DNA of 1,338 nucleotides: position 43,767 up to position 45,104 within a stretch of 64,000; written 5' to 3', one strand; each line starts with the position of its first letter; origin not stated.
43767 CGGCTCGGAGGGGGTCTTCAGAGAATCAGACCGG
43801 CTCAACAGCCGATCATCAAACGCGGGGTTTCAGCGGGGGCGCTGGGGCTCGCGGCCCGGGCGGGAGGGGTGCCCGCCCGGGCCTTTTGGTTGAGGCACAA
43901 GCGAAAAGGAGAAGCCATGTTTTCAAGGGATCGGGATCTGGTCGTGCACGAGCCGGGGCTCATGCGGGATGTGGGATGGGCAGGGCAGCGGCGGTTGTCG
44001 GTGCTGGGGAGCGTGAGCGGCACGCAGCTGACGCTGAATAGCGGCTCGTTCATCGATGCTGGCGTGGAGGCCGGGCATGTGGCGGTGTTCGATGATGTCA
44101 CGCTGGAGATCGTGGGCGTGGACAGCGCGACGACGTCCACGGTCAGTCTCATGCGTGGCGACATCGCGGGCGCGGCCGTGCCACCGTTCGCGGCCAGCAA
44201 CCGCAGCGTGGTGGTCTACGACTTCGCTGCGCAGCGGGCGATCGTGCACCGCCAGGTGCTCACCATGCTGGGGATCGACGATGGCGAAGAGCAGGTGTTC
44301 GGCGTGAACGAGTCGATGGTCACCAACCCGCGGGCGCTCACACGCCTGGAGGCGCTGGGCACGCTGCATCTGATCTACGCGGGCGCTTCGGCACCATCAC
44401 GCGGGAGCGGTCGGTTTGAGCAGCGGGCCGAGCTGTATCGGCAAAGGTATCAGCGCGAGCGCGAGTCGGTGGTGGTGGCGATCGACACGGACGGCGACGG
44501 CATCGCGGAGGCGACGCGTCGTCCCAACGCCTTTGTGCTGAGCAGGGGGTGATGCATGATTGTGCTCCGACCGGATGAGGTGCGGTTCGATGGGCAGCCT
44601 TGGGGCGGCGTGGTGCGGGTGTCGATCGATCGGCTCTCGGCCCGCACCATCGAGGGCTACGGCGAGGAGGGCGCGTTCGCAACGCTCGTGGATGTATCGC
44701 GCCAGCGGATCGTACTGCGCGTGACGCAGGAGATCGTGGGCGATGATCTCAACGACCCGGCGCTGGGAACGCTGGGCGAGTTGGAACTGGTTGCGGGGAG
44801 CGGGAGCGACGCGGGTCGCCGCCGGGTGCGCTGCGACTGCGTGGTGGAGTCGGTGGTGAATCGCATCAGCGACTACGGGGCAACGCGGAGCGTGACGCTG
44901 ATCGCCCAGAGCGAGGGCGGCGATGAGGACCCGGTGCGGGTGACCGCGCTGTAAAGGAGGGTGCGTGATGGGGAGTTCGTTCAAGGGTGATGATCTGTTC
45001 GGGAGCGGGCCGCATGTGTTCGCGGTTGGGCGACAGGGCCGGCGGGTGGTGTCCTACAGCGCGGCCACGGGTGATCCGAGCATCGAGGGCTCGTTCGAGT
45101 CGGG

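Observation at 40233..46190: Head-only phage-derived module embedded in housekeeping DNA: portal-scaffold-capsid plus five small genes, with no terminase, tail, lysin or integrase on either side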

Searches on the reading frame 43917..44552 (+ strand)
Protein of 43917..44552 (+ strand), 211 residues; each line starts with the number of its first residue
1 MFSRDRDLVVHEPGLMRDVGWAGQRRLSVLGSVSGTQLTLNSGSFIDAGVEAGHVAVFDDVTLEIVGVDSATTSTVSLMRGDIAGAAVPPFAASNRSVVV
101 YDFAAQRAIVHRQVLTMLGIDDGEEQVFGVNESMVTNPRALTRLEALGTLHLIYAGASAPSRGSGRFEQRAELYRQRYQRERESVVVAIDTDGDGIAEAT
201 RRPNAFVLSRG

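Call 3: search_protein_families(library=pfam, max_evalue=1, proteins=[window:43917-44552:+])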
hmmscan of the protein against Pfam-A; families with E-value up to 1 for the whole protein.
window:43917-44552:+ (211 aa): 1 family
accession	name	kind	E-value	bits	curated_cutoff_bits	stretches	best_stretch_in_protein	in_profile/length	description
PF06200.19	tify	-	0.87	9.4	27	1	52-63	12-23/34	tify domain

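Call 4: search_protein_families(library=phrogs, max_evalue=1, proteins=[window:43917-44552:+])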
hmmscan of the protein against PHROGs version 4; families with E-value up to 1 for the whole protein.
window:43917-44552:+ (211 aa): 0 families

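Call 21: search_solved_structures(query=A2, max_evalue=10, show_alignments=1)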
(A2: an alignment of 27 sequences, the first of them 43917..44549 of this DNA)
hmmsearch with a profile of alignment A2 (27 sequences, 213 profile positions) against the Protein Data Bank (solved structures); distinct sequences matched with E-value up to 10: 7.
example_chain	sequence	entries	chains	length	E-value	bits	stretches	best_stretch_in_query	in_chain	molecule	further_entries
1h4b_A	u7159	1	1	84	0.038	16.8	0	181-202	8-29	POLCALCIN BET V 4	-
2lvi_A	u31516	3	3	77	0.089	15.6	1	181-201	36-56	Polcalcin Phl p 7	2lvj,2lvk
1k9u_A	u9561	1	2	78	0.093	15.5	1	181-201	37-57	Polcalcin Phl p 7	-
2opo_A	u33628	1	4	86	0.18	14.6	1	182-198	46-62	Polcalcin Che a 3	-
5otj_D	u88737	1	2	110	0.23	14.2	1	182-200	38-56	Polcalcin Phl p 7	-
9mty_A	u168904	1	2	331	0.51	13.1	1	168-209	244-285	Transposase IS116/IS110/IS902 C-terminal domain-containing protein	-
5nod_A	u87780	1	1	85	0.74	12.6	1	55-109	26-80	Serine/threonine-protein kinase StkP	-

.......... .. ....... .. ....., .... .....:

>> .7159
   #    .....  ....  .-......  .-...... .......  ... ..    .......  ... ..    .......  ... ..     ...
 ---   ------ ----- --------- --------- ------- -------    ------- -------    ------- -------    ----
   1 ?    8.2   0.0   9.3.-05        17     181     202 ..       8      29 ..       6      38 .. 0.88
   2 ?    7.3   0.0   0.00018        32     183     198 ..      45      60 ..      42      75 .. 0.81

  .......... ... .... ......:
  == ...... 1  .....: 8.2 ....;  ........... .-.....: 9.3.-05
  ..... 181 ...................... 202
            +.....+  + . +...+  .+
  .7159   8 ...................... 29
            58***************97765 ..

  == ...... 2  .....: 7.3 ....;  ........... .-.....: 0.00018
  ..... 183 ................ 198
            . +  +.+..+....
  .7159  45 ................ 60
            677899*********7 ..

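Call 36: find_homologous_proteins(query=window:43917-44549:+, max_evalue=0.001)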
Query window:43917-44549:+ (211 aa): 144 proteins with E <= 0.001 among 857 candidates; the best 120 are listed.
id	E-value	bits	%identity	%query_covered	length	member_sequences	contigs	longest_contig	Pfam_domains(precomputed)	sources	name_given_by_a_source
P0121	2.1e-118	411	92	100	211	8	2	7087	-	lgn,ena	-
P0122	1.7e-111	389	86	100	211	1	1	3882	-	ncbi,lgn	-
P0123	4.0e-110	384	86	100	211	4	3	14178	-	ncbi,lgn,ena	-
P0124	6.4e-108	377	83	100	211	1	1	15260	-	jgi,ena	-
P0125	8.1e-105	367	83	100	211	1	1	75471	-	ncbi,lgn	ncbi:MAG: hypothetical protein ACF8K1_09630 [Phycisphaerales bacterium JB047]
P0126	2.9e-104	365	83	100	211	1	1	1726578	-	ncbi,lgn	ncbi:MAG: hypothetical protein ACF8MF_11785 [Phycisphaerales bacterium JB052]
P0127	5.6e-104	364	81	100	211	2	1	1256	-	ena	-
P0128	2.7e-103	362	80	100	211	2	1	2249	-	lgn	-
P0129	9.8e-103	360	77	100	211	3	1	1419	-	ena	-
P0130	5.2e-102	358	76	100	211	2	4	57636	-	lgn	-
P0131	5.8e-102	357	81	100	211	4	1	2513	-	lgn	-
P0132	7.4e-102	357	81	100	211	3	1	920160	-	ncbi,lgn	ncbi:MAG: hypothetical protein ACX94C_12555 [Phycisphaerales bacterium]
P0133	1.2e-101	356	77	100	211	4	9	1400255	-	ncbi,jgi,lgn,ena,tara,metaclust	tara:strand:- start:12801 stop:13436 length:636 start_codon:yes stop_codon:yes gene_type:complete|me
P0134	1.2e-100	353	80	100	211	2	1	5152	-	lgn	-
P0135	3.3e-100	352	78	100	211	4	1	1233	-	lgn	-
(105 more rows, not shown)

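Call 43: predict_structure(alignment_id=A6)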
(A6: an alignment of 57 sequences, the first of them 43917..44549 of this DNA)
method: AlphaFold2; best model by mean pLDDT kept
length: 211 residues; sequences in the alignment: 57
mean_pLDDT: 90.7   pTM: 0.87
mean pLDDT of the five models: 90.7, 90.5, 90.4, 90.3, 90.3
residues with pLDDT >= 90: 161; 70-90: 33; 50-70: 16; < 50: 1
segments of 3 or more residues with pLDDT < 50: none
pLDDT, mean of each block of 10 residues (from residue 1): 95 90 91 98 97 96 97 97 93 97 94 91 69 92 96 86 77 94 94 92 72 41
secondary structure, 60 per line:
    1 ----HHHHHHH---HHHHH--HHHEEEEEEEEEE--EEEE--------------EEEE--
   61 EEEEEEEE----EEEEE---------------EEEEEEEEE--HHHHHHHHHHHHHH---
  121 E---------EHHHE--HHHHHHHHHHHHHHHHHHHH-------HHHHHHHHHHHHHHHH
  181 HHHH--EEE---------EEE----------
elements in order: H5-11 H15-19 E25-34 E37-40 E55-58 E61-68 E73-77 E93-101 H104-117 H138-157 H165-184 E187-189 E199-201

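Call 46: fold_search(model_id=the predicted structure, library=pdb)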
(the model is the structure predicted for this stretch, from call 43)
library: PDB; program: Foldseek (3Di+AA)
matches with E <= 10: 168; with E <= 0.001: 0
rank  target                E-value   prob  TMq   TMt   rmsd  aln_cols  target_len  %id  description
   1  4e0f_C                1.5e-01  0.51  0.23  0.23   8.9        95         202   13  Crystallographic structure of trimeric Riboflavin Synthase from Brucella abortus in complex with riboflavin (released 2013-10-16)
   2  4g6i_B                1.9e-01  0.41  0.19  0.21   7.4        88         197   14  Crystallographic structure of trimeric riboflavin synthase from Brucella abortus in complex with roseoflavin (released 2014-03-12)
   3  7z47_A                2.0e-01  0.09  0.19  0.17  19.4       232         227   10  Tail of bacteriophage SU10 (released 2022-08-10)
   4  4g6i_C                2.2e-01  0.57  0.24  0.25   6.5        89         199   18  Crystallographic structure of trimeric riboflavin synthase from Brucella abortus in complex with roseoflavin (released 2014-03-12)
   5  4e0f_B                2.2e-01  0.44  0.23  0.24   7.4        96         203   18  Crystallographic structure of trimeric Riboflavin Synthase from Brucella abortus in complex with riboflavin (released 2013-10-16)
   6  4gqn_B                2.2e-01  0.38  0.23  0.24   7.7        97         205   15  Crystallographic structure of trimeric Riboflavin Synthase from Brucella abortus in complex with 5-Nitro-6-(D-Ribityla (released 2014-03-12)
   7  4fxu_B                2.6e-01  0.60  0.25  0.30   6.6        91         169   18  Crystallographic structure of trimeric riboflavin synthase from Brucella abortus (released 2014-03-12)
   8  4e0f_A                3.5e-01  0.28  0.23  0.24   8.5       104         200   13  Crystallographic structure of trimeric Riboflavin Synthase from Brucella abortus in complex with riboflavin (released 2013-10-16)
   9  1pkv_A                4.4e-01  0.38  0.21  0.43   7.7        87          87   14  The N-terminal domain of riboflavin synthase in complex with riboflavin (released 2004-06-08)
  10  9efk_M                5.3e-01  0.44  0.23  0.07   7.2        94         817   17  Cryo-EM structure of the portal-tail complex of LME-1 phage (released 2025-04-16)
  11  9p6i_A                5.6e-01  0.15  0.21  0.24  19.2       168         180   10  Crystal Structure of the Histidine Kinase VC2136 from Vibrio cholerae serotype O1 (released 2025-08-20)
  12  1i8d_C                9.4e-01  0.25  0.19  0.21   7.7        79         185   10  CRYSTAL STRUCTURE OF RIBOFLAVIN SYNTHASE (released 2001-09-19)
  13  7z47_B                1.1e+00  0.06  0.18  0.17  16.5       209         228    9  Tail of bacteriophage SU10 (released 2022-08-10)
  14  9p6i_E                1.2e+00  0.20  0.22  0.25  20.4       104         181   12  Crystal Structure of the Histidine Kinase VC2136 from Vibrio cholerae serotype O1 (released 2025-08-20)
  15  9h9e_A                1.3e+00  0.07  0.17  0.11  17.1       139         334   10  Cryo-EM structure of the human GABAA receptor alpha1 subunit in complex with the assembly factor NACHO/TMEM35A (released 2024-12-04)
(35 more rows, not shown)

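Call 48: fold_search(model_id=the predicted structure, library=viral)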
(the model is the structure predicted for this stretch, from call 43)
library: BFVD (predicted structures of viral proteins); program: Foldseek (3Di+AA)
matches with E <= 10: 314; with E <= 0.001: 2
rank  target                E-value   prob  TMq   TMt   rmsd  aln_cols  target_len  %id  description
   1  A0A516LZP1            3.4e-04  1.00  0.34  0.24  13.1       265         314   15  (no name in the UniProt tables at hand)
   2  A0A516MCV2            9.1e-04  0.99  0.24  0.29  11.5       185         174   12  (no name in the UniProt tables at hand)
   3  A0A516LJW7            1.4e-03  0.93  0.27  0.16  19.0       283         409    8  (no name in the UniProt tables at hand)
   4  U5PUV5                1.9e-03  1.00  0.26  0.06   3.4        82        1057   23  Tailspike [Salmonella phage Maynard]
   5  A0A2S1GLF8            1.9e-03  1.00  0.29  0.12   8.2       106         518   14  (no name in the UniProt tables at hand)
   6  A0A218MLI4            2.1e-03  0.72  0.23  0.16  22.4       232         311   12  Uncharacterized protein [uncultured virus]
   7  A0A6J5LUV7            2.4e-03  1.00  0.28  0.27   9.0       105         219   18  Uncharacterized protein [uncultured Caudovirales phage]
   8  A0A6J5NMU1            2.7e-03  0.99  0.30  0.08  15.0       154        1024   16  Tail fiber protein [uncultured Caudovirales phage]
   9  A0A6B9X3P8            3.1e-03  1.00  0.28  0.14   5.7       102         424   18  Putative tail tip protein [Escherichia phage mckay]
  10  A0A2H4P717            4.1e-03  1.00  0.28  0.10   7.4       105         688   15  GDSL-like lipase [Pseudomonas phage nickie]
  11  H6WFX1                5.2e-03  1.00  0.27  0.05   7.0       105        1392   15  Virion structural protein and packaging [Cyanophage S-TIM5]
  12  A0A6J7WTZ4            5.5e-03  1.00  0.31  0.24   2.2        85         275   19  Phage tail collar domain containing protein [uncultured Caudovirales phage]
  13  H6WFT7                6.5e-03  0.95  0.19  0.04  11.7       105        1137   17  Tail sheath [Cyanophage S-TIM5]
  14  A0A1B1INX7            7.3e-03  1.00  0.29  0.14   2.5        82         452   13  (no name in the UniProt tables at hand)
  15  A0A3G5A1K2            8.2e-03  0.77  0.24  0.06  18.4       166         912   10  Ubiquitin-activating enzyme [Gaeavirus sp.]
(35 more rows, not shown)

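Call 78: find_related_loci(query=A6, collection=viral_contigs, flank=10000)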
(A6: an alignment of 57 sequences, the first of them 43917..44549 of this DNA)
Query A6 (211 aa) in viral_contigs; peptide patterns used: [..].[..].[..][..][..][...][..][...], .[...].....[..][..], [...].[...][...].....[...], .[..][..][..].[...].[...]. (x = any residue, [..] = any of these).
600 stretches matched a pattern, but none encodes a relative of the query by tblastn (E <= 1e-3).

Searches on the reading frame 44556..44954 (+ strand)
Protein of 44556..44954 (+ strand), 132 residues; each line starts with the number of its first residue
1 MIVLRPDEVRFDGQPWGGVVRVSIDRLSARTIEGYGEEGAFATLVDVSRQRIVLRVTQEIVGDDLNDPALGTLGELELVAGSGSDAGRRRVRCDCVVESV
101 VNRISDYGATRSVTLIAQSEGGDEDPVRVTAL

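Call 3: search_protein_families(library=pfam, max_evalue=1, proteins=[window:44556-44954:+])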
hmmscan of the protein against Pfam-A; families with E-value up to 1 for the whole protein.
window:44556-44954:+ (132 aa): 0 families

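Call 4: search_protein_families(library=phrogs, max_evalue=1, proteins=[window:44556-44954:+])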
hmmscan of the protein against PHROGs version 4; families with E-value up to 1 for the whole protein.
window:44556-44954:+ (132 aa): 0 families

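Call 22: search_solved_structures(query=A3, max_evalue=10)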
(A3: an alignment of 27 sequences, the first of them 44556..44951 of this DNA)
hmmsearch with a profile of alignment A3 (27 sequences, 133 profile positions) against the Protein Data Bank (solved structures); distinct sequences matched with E-value up to 10: 13.
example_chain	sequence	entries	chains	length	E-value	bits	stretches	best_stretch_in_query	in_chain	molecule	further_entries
5jvu_A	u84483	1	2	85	0.32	14.6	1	87-128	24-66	Chimera protein of Kinesin heavy chain and Microtubule-associated protein RP/EB family mem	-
5jvs_A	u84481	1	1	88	0.43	14.2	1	87-128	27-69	Chimera protein of Kinesin heavy chain and Microtubule-associated protein RP/EB family mem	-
5n74_A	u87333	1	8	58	0.52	13.9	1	91-128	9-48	Microtubule-associated protein RP/EB family member 1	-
1yib_A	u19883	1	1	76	0.57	13.8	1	90-128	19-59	Microtubule-associated protein RP/EB family member 1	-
1yig_A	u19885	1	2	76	0.6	13.7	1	90-128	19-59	Microtubule-associated protein RP/EB family member 1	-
3gjo_A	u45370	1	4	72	0.63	13.7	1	90-128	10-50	Microtubule-associated protein RP/EB family member 1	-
6evi_A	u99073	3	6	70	0.67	13.6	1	91-128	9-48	Microtubule-associated protein RP/EB family member 1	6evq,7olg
9co5_B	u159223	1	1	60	0.67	13.6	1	92-128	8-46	Microtubule-associated protein RP/EB family member 1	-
1wu9_A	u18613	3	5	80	0.83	13.3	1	90-128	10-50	Microtubule-associated protein RP/EB family member 1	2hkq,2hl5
1txq_B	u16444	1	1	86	0.86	13.2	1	90-128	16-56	Microtubule-associated protein RP/EB family member 1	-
6pf2_A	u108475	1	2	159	0.96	13.1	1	83-128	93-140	Myosin, heavy polypeptide 7, cardiac muscle, beta variant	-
3tq7_A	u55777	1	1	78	1.1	12.9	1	92-128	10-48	Microtubule-associated protein RP/EB family member 1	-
6pfp_A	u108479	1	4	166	1.2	12.8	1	86-128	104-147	Myosin-7 fused to GP7 and EB1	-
